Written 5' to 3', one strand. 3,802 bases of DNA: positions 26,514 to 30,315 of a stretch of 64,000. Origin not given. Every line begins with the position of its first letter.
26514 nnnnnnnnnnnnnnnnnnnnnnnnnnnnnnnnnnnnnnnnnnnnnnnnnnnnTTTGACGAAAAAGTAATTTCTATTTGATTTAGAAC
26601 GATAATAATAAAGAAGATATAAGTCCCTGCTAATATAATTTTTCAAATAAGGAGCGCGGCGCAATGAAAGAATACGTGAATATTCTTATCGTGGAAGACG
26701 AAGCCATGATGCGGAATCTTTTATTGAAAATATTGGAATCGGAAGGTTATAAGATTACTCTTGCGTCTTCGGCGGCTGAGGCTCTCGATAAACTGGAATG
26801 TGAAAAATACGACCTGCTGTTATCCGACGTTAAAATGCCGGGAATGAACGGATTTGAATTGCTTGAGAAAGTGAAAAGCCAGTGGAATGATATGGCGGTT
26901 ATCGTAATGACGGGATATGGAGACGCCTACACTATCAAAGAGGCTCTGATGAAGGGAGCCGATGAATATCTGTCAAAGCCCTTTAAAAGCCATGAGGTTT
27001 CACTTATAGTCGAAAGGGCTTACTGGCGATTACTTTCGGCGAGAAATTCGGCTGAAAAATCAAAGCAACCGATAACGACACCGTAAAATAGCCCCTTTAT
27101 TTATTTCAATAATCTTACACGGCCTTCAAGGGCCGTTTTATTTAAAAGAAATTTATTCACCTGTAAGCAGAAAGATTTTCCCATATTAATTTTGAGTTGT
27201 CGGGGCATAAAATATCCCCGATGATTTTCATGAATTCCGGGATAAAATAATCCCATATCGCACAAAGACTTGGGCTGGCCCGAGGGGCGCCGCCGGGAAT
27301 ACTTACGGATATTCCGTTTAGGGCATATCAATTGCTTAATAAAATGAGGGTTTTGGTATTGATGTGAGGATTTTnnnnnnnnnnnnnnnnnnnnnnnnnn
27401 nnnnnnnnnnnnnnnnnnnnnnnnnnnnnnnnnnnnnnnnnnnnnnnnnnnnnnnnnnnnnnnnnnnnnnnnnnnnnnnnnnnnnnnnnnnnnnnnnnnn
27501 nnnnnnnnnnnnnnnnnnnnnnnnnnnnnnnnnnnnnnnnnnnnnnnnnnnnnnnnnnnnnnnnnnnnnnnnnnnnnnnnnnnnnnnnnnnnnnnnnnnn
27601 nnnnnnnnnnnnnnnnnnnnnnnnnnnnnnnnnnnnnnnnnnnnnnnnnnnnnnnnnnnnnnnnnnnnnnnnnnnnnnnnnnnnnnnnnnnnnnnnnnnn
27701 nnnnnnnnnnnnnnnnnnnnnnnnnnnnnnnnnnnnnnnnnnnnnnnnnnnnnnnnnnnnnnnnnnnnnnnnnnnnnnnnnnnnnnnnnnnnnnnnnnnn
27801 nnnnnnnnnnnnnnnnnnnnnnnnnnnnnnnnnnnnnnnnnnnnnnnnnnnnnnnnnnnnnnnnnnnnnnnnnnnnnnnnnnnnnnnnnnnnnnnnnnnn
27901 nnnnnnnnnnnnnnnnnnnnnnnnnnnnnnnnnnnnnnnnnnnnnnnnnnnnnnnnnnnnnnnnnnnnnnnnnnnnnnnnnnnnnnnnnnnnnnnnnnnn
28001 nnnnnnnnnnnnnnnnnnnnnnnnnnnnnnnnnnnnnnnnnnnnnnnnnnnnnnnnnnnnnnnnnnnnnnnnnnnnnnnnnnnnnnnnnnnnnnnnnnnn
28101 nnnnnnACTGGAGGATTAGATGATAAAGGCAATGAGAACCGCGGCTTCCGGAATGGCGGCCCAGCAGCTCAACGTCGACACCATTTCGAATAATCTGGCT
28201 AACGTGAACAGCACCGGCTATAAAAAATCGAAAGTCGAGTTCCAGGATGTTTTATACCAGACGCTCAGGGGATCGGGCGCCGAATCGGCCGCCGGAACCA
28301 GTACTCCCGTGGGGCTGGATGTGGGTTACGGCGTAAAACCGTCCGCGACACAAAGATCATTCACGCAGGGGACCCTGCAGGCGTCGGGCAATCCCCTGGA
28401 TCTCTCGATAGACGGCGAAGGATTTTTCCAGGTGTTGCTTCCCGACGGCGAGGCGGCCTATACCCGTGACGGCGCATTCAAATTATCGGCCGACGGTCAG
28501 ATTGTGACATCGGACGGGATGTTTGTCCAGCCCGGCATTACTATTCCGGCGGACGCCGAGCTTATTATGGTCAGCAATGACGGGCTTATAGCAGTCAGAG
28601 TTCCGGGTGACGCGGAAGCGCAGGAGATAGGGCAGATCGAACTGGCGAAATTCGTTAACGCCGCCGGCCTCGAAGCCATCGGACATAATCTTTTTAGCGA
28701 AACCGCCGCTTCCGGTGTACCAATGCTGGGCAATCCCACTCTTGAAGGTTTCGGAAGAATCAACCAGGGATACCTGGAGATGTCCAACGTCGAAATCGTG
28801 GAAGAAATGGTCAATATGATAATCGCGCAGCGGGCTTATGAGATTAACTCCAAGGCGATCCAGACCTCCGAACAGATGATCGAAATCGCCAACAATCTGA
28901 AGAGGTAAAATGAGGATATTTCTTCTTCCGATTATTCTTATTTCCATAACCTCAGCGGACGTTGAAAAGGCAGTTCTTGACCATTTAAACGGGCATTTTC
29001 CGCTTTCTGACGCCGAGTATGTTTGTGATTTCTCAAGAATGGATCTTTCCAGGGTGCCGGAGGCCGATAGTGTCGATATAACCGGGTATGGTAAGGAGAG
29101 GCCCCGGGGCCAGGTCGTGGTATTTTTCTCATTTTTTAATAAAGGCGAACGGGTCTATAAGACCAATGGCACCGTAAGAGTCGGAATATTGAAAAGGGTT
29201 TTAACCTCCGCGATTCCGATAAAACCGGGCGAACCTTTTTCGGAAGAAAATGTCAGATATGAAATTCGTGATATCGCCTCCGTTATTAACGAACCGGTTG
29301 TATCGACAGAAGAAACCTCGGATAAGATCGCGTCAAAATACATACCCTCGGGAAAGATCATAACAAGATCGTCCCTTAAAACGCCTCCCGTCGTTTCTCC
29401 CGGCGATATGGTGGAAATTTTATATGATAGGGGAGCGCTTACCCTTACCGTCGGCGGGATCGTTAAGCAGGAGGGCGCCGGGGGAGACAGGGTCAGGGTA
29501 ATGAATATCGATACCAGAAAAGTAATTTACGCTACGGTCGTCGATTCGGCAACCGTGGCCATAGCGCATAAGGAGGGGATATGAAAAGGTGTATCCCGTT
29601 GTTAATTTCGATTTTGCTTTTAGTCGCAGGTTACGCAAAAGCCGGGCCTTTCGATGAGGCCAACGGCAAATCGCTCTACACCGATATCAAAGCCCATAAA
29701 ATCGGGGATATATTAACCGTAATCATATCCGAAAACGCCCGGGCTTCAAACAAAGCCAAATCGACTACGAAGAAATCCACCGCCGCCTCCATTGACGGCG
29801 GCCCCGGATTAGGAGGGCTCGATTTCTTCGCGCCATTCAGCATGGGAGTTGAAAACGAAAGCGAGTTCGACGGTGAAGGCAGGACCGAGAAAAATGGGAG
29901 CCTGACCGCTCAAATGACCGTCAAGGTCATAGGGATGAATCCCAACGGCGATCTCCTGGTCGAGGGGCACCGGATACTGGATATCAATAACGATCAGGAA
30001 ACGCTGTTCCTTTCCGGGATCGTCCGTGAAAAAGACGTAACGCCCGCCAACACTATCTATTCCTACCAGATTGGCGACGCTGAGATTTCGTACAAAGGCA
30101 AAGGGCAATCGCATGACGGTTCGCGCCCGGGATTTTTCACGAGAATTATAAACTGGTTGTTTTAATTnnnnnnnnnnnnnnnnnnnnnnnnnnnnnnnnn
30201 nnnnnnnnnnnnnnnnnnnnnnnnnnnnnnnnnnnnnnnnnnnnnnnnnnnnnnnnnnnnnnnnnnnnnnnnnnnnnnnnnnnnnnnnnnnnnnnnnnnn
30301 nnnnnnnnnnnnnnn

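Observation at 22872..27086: Compact cytoplasmic signalling cassette: His-less GAF-DHp pseudo-kinase, GAF histidine kinase, REC, single-His Hpt-like protein, REC, REC (candidate multi-step phosphorelay in a flagellar regulon)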

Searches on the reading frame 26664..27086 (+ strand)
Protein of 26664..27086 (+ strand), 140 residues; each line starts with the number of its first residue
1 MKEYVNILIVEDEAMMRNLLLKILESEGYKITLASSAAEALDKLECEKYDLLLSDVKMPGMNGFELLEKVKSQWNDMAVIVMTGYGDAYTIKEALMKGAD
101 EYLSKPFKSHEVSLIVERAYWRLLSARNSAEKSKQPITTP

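Call 3: search_protein_families(library=pfam, proteins=[window:26664-27086:+], max_evalue=0.1)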
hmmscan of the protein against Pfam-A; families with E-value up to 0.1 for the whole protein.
window:26664-27086:+ (140 aa): 2 families
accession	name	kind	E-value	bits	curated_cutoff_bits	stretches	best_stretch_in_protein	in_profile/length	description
PF00072.30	Response_reg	-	3.3e-31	108.2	30.2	1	7-113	1-107/111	Response regulator receiver domain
PF04560.25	RNA_pol_Rpb2_7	-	0.073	13.9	32.1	0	76-103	7-34/87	RNA polymerase Rpb2, domain 7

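Call 4: search_protein_families(library=ncbifam, proteins=[window:26664-27086:+], max_evalue=0.1)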
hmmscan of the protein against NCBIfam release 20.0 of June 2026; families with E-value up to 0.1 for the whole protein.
window:26664-27086:+ (140 aa): 107 families (the best 25 are shown)
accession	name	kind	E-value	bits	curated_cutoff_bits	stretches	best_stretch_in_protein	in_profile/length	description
TIGR01818.1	ntrC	equivalog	2.2e-27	96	558.6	1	7-126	1-120/463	nitrogen regulation protein NR(I)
NF053512.1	nitric_RR_NosR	exception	2.3e-27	96.1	400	1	7-122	1-117/422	response regulator c-di-GMP phosphodiesterase, NosR family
NF051870.1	NAssimRespRegNtrX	equivalog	1.7e-25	89.9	600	1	6-120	3-119/452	nitrogen assimilation response regulator NtrX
NF006900.1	PRK09390.1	equivalog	4.1e-25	88.5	255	1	1-132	1-132/203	response regulator FixJ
NF008469.0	PRK11361.1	equivalog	6.3e-25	87.8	714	1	2-132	2-131/461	acetoacetate metabolism transcriptional regulator AtoC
NF053854.1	RespRegPhoBBctds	equivalog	1.9e-23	83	270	1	7-132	1-127/225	two-component system response regulator PhoB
NF008176.1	PRK10923.1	equivalog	7.3e-22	77.6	620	1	6-125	5-124/469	nitrogen regulation protein NR(I)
NF046022.1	RespRegCpdRBruc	equivalog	3.3e-21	75.5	180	1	5-118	2-115/120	cell cycle two-component system response regulator CpdR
NF008034.0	PRK10766.1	equivalog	1e-20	74.3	275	1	6-134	4-131/231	two-component system response regulator TorR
NF051850.1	RespRegRprY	equivalog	2.5e-20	72.9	370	1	1-127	1-127/234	response regulator transcription factor RprY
NF008378.0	PRK11173.1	equivalog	2.8e-20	72.7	334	1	5-133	4-131/238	two-component system response regulator ArcA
NF045944.1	ResRegRpaBCyano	equivalog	4.1e-20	72.1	330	1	8-132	1-124/229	response regulator transcription factor RpaB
NF033120.0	vanR_FM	exception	5.2e-20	72.1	460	1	4-130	3-128/231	vancomycin resistance response regulator transcription factor, VanR-F/VanR-M family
NF040689.1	MtrAB_MtrA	equivalog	6.7e-20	71.4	300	1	7-123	1-113/219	MtrAB system response regulator MtrA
NF007969.0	PRK10693.1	equivalog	7.3e-20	71.3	329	1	6-110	9-113/337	two-component system response regulator RssB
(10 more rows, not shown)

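Call 37: search_solved_structures(query=window:26664-27083:+, max_evalue=1e-8)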
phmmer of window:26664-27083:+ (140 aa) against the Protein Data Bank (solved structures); distinct sequences matched with E-value up to 1e-8: 207 (the best 60 are shown).
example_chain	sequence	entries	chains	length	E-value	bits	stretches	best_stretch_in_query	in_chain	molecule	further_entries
9xzo_A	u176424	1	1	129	2.6e-23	85.9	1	6-110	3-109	De novo protein M1X0B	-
6ifh_A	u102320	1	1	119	1.7e-22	83.2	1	6-113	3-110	Sporulation initiation phosphotransferase F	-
5xso_A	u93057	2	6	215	1.3e-21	80.3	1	6-126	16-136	Response regulator FixJ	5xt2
1pey_A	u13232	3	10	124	6.1e-19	71.7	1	6-117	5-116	Sporulation initiation phosphotransferase F | SPORULATION RESPONSE REGULATORY PROTEIN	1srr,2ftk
1f51_E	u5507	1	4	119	7.6e-19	71.4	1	6-116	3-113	SPORULATION INITIATION PHOSPHOTRANSFERASE F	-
1fsp_A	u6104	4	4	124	1.6e-18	70.3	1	6-117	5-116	STAGE 0 SPORULATION PROTEIN F | SPORULATION RESPONSE REGULATORY PROTEIN | Sporulation initiation phosphotransferase F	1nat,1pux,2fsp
3q15_C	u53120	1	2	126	1.7e-18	70.3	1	6-117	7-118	Sporulation initiation phosphotransferase F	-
3jte_A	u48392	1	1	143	4.4e-18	68.9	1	5-122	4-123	Response regulator receiver protein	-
7w9h_A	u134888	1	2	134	4.7e-18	68.9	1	6-119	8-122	Response regulator protein FleR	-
2jvi_A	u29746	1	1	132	6.5e-18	68.4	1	6-117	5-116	Sporulation initiation phosphotransferase F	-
3crn_A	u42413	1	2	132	6.8e-18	68.3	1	6-111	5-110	Response regulator receiver domain protein, CheY-like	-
2jvk_A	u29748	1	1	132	8.7e-18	68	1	6-117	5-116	Sporulation initiation phosphotransferase F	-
2jvj_A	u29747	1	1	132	8.7e-18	68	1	6-117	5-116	Sporulation initiation phosphotransferase F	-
1zy2_A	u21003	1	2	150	1.3e-17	67.4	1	5-121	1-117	transcriptional regulator NtrC1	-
4l4u_A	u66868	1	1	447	2e-17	66.8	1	4-121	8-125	Transcriptional regulator (NtrC family)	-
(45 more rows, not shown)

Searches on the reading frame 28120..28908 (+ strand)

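Call 12: search_protein_families(library=pfam, proteins=[window:28120-28908:+], max_evalue=0.001)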
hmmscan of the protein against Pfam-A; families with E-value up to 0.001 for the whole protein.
window:28120-28908:+ (262 aa): 3 families
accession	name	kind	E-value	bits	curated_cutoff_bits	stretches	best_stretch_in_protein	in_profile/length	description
PF22692.1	LlgE_F_G_D1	-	1.4e-26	92.9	27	1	97-158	2-63/64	Flagellar hook protein FlgE/F/G D1 domain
PF06429.18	Flg_bbr_C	-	3.1e-20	71.9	23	1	216-260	2-46/46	Flagellar basal body rod FlgEFG protein C-terminal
PF00460.25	Flg_bb_rod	-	4.5e-11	42.9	20.7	1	5-35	1-31/31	Flagella basal body rod protein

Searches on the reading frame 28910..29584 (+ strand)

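Call 12: search_protein_families(library=pfam, proteins=[window:28910-29584:+], max_evalue=0.001)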
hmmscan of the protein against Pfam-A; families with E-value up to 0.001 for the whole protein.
window:28910-29584:+ (224 aa): 1 family
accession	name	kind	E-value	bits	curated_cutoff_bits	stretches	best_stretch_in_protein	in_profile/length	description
PF13144.11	ChapFlgA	-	9.6e-22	77.8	23.8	1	96-218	2-122/122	Chaperone for flagella basal body P-ring formation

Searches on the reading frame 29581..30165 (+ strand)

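Call 12: search_protein_families(library=pfam, proteins=[window:29581-30165:+], max_evalue=0.001)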
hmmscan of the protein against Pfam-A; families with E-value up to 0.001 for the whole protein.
window:29581-30165:+ (194 aa): 1 family
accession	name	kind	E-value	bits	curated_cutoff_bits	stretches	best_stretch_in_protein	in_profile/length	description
PF02107.21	FlgH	-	7.1e-47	159.7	27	1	25-193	9-170/172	Flagellar L-ring protein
